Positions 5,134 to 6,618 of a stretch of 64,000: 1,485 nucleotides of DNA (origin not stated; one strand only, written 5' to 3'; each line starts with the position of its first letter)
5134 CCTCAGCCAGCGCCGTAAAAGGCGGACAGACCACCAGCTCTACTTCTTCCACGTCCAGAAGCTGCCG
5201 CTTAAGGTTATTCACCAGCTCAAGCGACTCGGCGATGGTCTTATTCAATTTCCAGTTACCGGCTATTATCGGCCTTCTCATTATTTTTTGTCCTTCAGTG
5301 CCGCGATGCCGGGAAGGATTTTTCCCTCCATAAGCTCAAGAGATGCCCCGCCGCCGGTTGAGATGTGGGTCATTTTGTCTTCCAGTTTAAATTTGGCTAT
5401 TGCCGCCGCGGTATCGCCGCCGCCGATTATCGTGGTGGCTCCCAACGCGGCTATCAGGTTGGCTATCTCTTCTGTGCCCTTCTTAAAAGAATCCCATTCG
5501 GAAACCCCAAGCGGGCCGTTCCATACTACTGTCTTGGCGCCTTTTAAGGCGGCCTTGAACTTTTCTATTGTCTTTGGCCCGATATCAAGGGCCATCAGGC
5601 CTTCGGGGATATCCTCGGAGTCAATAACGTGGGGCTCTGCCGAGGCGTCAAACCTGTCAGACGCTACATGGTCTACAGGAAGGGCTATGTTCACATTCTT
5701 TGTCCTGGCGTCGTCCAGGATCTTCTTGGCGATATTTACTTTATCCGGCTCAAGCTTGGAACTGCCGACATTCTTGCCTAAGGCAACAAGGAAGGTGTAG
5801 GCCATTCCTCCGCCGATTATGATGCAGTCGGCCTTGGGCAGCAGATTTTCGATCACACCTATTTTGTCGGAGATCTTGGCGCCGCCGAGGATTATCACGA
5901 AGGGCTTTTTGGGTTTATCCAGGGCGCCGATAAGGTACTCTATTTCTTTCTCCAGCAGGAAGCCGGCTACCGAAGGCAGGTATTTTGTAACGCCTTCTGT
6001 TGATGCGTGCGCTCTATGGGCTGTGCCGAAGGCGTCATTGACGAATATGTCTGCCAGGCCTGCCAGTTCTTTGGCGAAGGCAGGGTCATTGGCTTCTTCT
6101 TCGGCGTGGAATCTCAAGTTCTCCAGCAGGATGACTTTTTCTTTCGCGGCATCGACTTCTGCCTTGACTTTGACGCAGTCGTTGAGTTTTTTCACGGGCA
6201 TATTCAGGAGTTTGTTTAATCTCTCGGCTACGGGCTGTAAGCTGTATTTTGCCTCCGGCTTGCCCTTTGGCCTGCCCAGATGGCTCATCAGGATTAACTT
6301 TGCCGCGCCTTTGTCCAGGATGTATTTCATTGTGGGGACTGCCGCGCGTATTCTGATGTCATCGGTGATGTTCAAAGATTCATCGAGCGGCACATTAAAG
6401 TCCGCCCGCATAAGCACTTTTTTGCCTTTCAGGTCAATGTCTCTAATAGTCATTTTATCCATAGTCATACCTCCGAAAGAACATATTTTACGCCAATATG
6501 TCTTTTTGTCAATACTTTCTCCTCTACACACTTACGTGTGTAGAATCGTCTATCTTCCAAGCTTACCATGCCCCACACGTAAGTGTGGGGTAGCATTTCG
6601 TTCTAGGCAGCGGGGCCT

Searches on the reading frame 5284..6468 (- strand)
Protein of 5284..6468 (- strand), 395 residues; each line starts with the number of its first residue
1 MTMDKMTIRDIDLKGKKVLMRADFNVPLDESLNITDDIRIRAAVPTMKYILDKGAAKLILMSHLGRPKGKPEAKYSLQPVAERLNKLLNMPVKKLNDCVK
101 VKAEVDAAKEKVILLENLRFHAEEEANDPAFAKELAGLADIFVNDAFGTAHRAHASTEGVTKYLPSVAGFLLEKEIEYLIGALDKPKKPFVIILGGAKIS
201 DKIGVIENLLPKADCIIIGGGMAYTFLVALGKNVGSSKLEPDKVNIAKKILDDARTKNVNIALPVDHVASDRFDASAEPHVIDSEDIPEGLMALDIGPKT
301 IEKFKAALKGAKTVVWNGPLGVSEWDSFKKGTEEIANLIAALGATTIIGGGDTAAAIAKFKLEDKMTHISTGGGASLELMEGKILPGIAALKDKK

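Call 71: search_protein_families(library=pfam, proteins=[window:5284-6468:-], max_evalue=0.001)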
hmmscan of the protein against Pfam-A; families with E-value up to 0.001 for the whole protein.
window:5284-6468:- (395 aa): 1 family
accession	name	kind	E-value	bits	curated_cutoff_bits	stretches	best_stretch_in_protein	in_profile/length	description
PF00162.24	PGK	-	5.2e-160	533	27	1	8-383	1-379/379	Phosphoglycerate kinase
